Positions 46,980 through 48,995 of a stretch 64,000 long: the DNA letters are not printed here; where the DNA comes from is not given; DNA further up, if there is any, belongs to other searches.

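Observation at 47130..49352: Two-gene locus encoding repeated glycine-zipper / bilobed hydrophobic modules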

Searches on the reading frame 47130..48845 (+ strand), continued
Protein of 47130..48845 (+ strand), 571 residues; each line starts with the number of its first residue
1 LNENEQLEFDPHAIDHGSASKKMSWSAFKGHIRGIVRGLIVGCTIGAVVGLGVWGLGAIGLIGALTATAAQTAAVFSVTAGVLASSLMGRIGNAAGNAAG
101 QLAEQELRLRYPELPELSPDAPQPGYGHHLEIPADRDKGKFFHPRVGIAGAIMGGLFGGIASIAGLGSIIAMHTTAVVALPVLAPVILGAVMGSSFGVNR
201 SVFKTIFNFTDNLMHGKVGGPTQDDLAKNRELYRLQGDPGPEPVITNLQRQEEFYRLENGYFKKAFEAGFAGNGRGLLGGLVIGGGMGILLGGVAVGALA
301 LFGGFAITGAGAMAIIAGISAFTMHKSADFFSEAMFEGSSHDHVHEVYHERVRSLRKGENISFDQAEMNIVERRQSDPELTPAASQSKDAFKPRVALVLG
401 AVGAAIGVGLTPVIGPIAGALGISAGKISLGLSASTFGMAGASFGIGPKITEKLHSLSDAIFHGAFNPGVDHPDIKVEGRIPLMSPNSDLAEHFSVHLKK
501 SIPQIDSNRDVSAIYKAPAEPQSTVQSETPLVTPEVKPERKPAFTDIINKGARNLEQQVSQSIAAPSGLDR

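Call 31: search_protein_families(library=pfam, proteins=[P0057, P0065, P0075, P0095, P0112, P0120, P0030, P0040, P0050], max_evalue=1)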
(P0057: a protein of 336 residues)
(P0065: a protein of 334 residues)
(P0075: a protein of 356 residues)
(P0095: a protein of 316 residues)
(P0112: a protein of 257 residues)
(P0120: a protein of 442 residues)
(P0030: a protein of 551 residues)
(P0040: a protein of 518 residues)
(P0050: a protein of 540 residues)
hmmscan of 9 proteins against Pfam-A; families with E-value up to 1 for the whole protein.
P0057 (336 aa): 5 families
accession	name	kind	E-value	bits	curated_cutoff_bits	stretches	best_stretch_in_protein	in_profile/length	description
PF13441.11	Gly-zipper_YMGG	-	0.0012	19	28.9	2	182-196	27-41/45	YMGG-like Gly-zipper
PF02812.23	ELFV_dehydrog_N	-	0.063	13.4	25.3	0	155-196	34-75/129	Glu/Leu/Phe/Val dehydrogenase, dimerisation domain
PF11157.13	DUF2937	-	0.066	13.5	25.3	1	23-69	113-159/162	Protein of unknown function (DUF2937)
PF19628.4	DUF6132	-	0.12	12.5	23.2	0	231-261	14-44/60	Family of unknown function (DUF6132)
PF06838.17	Met_gamma_lyase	-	0.17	10.9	24.2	1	223-250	247-274/405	Methionine gamma-lyase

P0065 (334 aa): 0 families

P0075 (356 aa): 1 family
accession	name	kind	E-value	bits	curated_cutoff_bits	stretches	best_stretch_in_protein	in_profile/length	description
PF19578.4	DUF6090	-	0.08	13.2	23.5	1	115-149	23-57/182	Family of unknown function (DUF6090)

P0095 (316 aa): 2 families
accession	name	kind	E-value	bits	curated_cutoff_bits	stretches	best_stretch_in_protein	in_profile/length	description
PF23494.1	bPH_10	-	0.19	11.6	27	0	48-105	12-67/151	YqeB-like bacterial PH domain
PF04391.17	DUF533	-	0.96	9.4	29.6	0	42-90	3-53/178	Protein of unknown function (DUF533)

P0112 (257 aa): 0 families

P0120 (442 aa): 0 families

P0030 (551 aa): 1 family
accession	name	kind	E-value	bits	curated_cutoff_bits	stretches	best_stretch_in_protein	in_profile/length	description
PF20990.2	DUF2207_C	-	0.1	12.7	33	1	262-340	115-200/247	Predicted membrane protein (DUF2207) C-terminal domain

P0040 (518 aa): 1 family
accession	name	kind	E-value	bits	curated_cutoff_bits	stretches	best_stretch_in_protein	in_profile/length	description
PF20990.2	DUF2207_C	-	0.36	10.9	33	1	204-341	74-198/247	Predicted membrane protein (DUF2207) C-terminal domain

P0050 (540 aa): 0 families
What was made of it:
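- Closest known: Glycine-zipper small membrane proteins. Different: Only one half-size relative gives a sub-threshold YMGG hit (19 bits against a cut-off of 28.9; call 31).
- Tried and rejected: Pfam on nine relatives gave nothing above cut-off (call 31).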

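Call 32: find_encoding_contigs(protein=P0065, flank=8000, max_places=2)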
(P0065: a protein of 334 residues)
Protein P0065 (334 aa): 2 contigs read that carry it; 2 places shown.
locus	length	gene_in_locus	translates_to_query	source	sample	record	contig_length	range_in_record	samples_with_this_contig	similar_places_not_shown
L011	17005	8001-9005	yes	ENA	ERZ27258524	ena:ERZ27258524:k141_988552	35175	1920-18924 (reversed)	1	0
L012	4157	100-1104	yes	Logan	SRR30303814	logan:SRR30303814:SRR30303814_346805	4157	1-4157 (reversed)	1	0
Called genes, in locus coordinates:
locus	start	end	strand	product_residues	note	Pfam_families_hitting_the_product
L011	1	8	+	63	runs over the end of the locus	-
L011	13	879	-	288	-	PF20560:MotA_N, PF01618:MotA_ExbB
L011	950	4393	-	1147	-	PF02811:PHP, PF07733:DNA_pol3_alpha, PF17657:DNA_pol3_finger, PF14579:HHH_6, PF01336:tRNA_anti-codon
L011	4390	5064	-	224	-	PF00005:ABC_tran, PF13304:AAA_21 (faint)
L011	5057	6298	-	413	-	PF12704:MacB_PCD, PF02687:FtsX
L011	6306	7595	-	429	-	PF00587:tRNA-synt_2b, PF03129:HGTP_anticodon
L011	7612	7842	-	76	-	PF07330:DUF1467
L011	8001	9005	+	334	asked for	-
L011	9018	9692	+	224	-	-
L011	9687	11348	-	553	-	PF00753:Lactamase_B, PF12706:Lactamase_B_2, PF22505:RNase_J_b_CASP, PF07521:RMMBL, PF17770:RNase_J_C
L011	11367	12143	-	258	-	PF03309:Pan_kinase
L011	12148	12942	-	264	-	PF03099:BPL_LplA_LipB, PF16917:BPL_LplA_LipB_2, PF02237:BPL_C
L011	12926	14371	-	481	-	PF00361:Proton_antipo_M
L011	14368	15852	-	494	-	PF00361:Proton_antipo_M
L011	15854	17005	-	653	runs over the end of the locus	PF06455:NADH5_C (faint), PF00662:Proton_antipo_N, PF00361:Proton_antipo_M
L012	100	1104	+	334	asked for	-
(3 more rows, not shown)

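Call 34: fold_search(model_id=the predicted structure, library=pdb)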
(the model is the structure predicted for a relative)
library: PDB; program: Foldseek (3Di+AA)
matches with E <= 10: 96; with E <= 0.001: 0
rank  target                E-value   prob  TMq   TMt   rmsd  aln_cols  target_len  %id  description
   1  6m20_C                3.8e-01  0.11  0.13  0.14  24.8       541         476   14  Crystal structure of Plasmodium falciparum hexose transporter PfHT1 bound with glucose (released 2020-09-09)
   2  5doq_A                1.1e+00  0.10  0.15  0.18  19.0       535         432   10  The structure of bd oxidase from Geobacillus thermodenitrificans (released 2016-05-04)
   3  9g9n_A                1.1e+00  0.05  0.10  0.12  23.6       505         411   12  Lipid III flippase WzxE with NB10 and NB7 nanobodies in inward-facing conformation - crystal 1 (released 2025-01-22)
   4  5y78_A                1.3e+00  0.06  0.10  0.15  24.1       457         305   12  Crystal structure of the triose-phosphate/phosphate translocator in complex with inorganic phosphate (released 2017-10-04)
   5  7d5p_B                1.3e+00  0.06  0.12  0.15  26.2       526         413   11  Structure of NorC transporter in an outward-open conformation in complex with a single-chain Indian camelid antibody (released 2021-06-09)
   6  8u3d                  1.6e+00  0.08  0.15  0.18  23.4       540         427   11  Structure of Apo Sialin at pH7.5 (released 2024-05-29)
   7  4ybq_B                1.6e+00  0.05  0.11  0.12  20.8       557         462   12  Rat GLUT5 with Fv in the outward-open form (released 2015-10-07)
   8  8b37_B                1.6e+00  0.03  0.09  0.08  27.9       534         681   10  Crystal structure of Pyrobaculum aerophilum potassium-independent proton pumping membrane integral pyrophosphatase in  (released 2024-01-17)
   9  6qxa_D                1.7e+00  0.06  0.13  0.12  27.3       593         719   13  Structure of membrane bound pyrophosphatase from Thermotoga maritima in complex with imidodiphosphate and N-[(2-amino- (released 2019-04-10)
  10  8pm6                  1.9e+00  0.06  0.12  0.09  25.1       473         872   14  Human bile salt export pump (BSEP) in complex with inhibitor GBM in nanodiscs (released 2023-11-22)
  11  4gp4_A                2.0e+00  0.06  0.14  0.14  25.1       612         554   11  Structure of Recombinant Cytochrome ba3 Oxidase mutant Y133F from Thermus thermophilus (released 2013-01-16)
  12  7zec_C                2.1e+00  0.06  0.10  0.10  23.5       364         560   14  IF(heme/confined) conformation of CydDC in ATP(CydD) bound state (Dataset-15) (released 2023-04-19)
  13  4ja3_A                2.2e+00  0.04  0.11  0.13  23.1       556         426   13  Partially occluded inward open conformation of the xylose transporter XylE from E. coli (released 2013-05-01)
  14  7d5q_A                2.5e+00  0.04  0.09  0.12  25.2       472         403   13  Structure of NorC transporter (K398A mutant) in an outward-open conformation in complex with a single-chain Indian cam (released 2021-06-09)
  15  8otx_A                2.6e+00  0.03  0.10  0.07  28.1       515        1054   11  Cryo-EM structure of Strongylocentrotus purpuratus sperm-specific Na+/H+ exchanger SLC9C1 in nanodisc (released 2023-11-01)
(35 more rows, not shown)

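Call 36: find_homologous_proteins(query=P0065, max_evalue=0.001)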
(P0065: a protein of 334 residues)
Query P0065 (334 aa): 62 proteins with E <= 0.001 among 8000 candidates.
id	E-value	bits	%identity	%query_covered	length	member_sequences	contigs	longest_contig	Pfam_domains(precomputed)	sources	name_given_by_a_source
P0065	9.7e-217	736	100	100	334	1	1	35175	-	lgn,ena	-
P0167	2.3e-130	453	63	100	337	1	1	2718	-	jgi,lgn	jgi:hypothetical protein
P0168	5.7e-122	425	59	100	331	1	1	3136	-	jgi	-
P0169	2.3e-120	420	56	100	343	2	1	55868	-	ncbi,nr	ncbi:MAG: hypothetical protein SFW63_05575 [Alphaproteobacteria bacterium]|nr:hypothetical protein [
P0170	4.2e-120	419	60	100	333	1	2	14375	-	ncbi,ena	-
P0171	1.0e-116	408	56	100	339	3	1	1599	-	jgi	-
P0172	4.9e-115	402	58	100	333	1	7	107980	-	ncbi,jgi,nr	ncbi:MAG: hypothetical protein LW823_05000 [Rickettsiales bacterium]|jgi:hypothetical protein|nr:hyp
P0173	7.9e-112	392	56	100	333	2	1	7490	-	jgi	-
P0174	1.9e-109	384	53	100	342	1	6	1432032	-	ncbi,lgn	ncbi:MAG: hypothetical protein ACN2B6_02740 [Rickettsiales bacterium]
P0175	1.2e-105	371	54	100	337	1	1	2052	-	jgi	jgi:hypothetical protein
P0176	3.3e-97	344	51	100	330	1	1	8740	-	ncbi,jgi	jgi:hypothetical protein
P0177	6.4e-96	339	49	100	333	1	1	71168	-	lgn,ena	-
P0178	1.2e-93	332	50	100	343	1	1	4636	-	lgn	-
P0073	8.9e-92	326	50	100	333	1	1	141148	-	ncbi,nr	ncbi:MAG: hypothetical protein SFT92_07210 [Rickettsiales bacterium]|nr:hypothetical protein [Ricket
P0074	9.5e-92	326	50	100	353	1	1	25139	-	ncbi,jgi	jgi:hypothetical protein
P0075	4.7e-79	284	43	100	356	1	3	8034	-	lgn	-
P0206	7.6e-67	244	41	100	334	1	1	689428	-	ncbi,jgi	jgi:hypothetical protein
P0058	1.4e-50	190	37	99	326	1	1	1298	-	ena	-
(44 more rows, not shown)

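Call 48: find_encoding_contigs(protein=P0174, flank=5000, max_places=1)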
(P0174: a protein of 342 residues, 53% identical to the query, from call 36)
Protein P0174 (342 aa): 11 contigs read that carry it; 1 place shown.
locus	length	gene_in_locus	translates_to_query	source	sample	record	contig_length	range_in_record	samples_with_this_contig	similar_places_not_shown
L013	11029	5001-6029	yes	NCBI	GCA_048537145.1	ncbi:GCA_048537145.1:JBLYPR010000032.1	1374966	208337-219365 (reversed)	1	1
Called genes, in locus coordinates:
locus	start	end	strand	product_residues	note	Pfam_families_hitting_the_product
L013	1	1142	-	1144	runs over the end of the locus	PF02811:PHP, PF07733:DNA_pol3_alpha, PF17657:DNA_pol3_finger, PF14579:HHH_6, PF01336:tRNA_anti-codon (weak)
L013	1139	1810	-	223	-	PF00005:ABC_tran, PF02463:SMC_N (faint), PF13304:AAA_21 (faint)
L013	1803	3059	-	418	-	PF12704:MacB_PCD, PF02687:FtsX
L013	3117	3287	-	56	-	-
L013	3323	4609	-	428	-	PF00587:tRNA-synt_2b, PF03129:HGTP_anticodon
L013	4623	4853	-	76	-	PF07330:DUF1467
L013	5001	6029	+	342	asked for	-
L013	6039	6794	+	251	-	-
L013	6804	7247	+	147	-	-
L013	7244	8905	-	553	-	PF00753:Lactamase_B, PF12706:Lactamase_B_2, PF22505:RNase_J_b_CASP, PF07521:RMMBL, PF17770:RNase_J_C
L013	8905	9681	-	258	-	PF03309:Pan_kinase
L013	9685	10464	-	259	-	PF03099:BPL_LplA_LipB, PF16917:BPL_LplA_LipB_2, PF02237:BPL_C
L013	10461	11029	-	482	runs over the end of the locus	PF00361:Proton_antipo_M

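Call 49: find_encoding_contigs(protein=P0206, flank=5000, max_places=1)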
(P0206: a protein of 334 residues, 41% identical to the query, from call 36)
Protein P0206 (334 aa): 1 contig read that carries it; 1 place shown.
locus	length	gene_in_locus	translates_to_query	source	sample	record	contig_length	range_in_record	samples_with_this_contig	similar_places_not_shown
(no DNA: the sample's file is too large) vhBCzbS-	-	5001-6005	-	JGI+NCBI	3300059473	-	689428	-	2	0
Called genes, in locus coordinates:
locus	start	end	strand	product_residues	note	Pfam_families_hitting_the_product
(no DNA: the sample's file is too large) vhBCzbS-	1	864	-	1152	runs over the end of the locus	PF02811:PHP, PF07733:DNA_pol3_alpha, PF17657:DNA_pol3_finger, PF14579:HHH_6, PF01336:tRNA_anti-codon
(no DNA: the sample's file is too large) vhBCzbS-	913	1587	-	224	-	PF00005:ABC_tran, PF02463:SMC_N (faint), PF13304:AAA_21 (faint)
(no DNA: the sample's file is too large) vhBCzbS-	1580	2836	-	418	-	PF12704:MacB_PCD, PF02687:FtsX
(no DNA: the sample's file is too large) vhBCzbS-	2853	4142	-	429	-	PF00587:tRNA-synt_2b, PF03129:HGTP_anticodon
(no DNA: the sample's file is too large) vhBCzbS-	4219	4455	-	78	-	PF07330:DUF1467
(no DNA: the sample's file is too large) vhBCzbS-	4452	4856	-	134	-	PF00903:Glyoxalase, PF13468:Glyoxalase_3 (weak), PF13669:Glyoxalase_4, PF18029:Glyoxalase_6 (weak)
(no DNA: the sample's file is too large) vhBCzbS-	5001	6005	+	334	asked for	-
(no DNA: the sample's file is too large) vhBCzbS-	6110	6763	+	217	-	-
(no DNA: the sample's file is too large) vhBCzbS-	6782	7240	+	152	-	-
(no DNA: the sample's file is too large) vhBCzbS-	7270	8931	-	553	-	PF00753:Lactamase_B, PF12706:Lactamase_B_2, PF22505:RNase_J_b_CASP, PF07521:RMMBL, PF17770:RNase_J_C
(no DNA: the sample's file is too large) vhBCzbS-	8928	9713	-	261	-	PF03309:Pan_kinase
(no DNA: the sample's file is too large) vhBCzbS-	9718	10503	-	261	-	PF03099:BPL_LplA_LipB, PF16917:BPL_LplA_LipB_2, PF02237:BPL_C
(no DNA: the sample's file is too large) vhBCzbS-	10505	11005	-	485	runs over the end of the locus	PF00361:Proton_antipo_M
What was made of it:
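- The half-size forms sit at one fixed position in all 3 half-size loci with gene context, between DUF1467-proS-lolCD-dnaE and rnj-coaX-birA-nuoN (calls 32, 48, 49). The gene sits in a fixed housekeeping position across deep divergence (calls 32, 48, 49).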

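Call 50: find_encoding_contigs(protein=P0008, flank=5000, max_places=1)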
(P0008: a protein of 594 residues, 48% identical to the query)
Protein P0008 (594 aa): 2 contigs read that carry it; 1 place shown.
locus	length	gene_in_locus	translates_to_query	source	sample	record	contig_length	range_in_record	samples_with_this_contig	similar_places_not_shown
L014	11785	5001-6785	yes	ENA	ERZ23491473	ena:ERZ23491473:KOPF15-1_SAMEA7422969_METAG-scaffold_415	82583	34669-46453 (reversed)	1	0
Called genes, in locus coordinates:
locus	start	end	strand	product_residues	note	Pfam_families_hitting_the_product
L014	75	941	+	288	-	PF00702:Hydrolase, PF06888:Put_Phosphatase (faint), PF12710:HAD, PF08282:Hydrolase_3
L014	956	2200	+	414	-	PF13393:tRNA-synt_His, PF00587:tRNA-synt_2b, PF03129:HGTP_anticodon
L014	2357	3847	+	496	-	-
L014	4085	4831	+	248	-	-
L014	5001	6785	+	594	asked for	-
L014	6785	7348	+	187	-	-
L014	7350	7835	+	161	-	-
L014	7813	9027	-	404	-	PF04055:Radical_SAM, PF06969:HemN_C (faint)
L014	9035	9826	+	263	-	-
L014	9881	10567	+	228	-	-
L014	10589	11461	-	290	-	PF00126:HTH_1, PF03466:LysR_substrate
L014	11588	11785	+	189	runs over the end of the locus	PF00578:AhpC-TSA, PF08534:Redoxin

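Call 59: search_protein_families(library=padloc, proteins=[window:47130-48845:+], max_evalue=1)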
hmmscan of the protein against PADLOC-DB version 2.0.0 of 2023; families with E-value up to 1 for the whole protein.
window:47130-48845:+ (571 aa): 0 families

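Call 60: search_protein_families(library=phrogs, proteins=[window:47130-48845:+], max_evalue=1)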
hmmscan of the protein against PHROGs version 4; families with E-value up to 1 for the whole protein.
window:47130-48845:+ (571 aa): 1 family
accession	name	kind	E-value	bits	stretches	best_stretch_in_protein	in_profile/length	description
phrog_28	-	tail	0.13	11.7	0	51-167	605-662/1228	tail length tape measure protein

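Call 62: predict_structure(alignment_id=A2)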
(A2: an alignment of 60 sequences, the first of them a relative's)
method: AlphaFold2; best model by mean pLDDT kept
length: 334 residues; sequences in the alignment: 60
mean_pLDDT: 81.2   pTM: 0.59
mean pLDDT of the five models: 81.2, 79.8, 78.1, 75.3, 71.7
residues with pLDDT >= 90: 113; 70-90: 152; 50-70: 54; < 50: 15
segments of 3 or more residues with pLDDT < 50: 291-302
pLDDT, mean of each block of 10 residues (from residue 1): 75 74 76 86 90 95 94 89 93 92 88 90 96 97 93 80 53 71 89 91 90 90 94 86 70 68 76 76 69 42 54 77 85 65
secondary structure, 60 per line:
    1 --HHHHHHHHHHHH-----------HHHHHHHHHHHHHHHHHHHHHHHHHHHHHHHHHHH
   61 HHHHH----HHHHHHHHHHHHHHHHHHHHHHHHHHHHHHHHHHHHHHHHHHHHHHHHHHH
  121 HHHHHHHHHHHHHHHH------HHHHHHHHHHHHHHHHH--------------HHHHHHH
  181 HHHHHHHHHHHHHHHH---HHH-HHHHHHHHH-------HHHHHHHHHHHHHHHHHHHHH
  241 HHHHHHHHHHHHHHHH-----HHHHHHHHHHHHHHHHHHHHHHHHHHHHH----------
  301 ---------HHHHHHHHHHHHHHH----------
elements in order: H3-14 H26-65 H70-136 H143-159 H174-196 H204-212 H220-256 H262-290 H310-324
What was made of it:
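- The long cytoplasmic helical extensions look structural, for example the 67-residue helix in the single-unit model (call 62).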
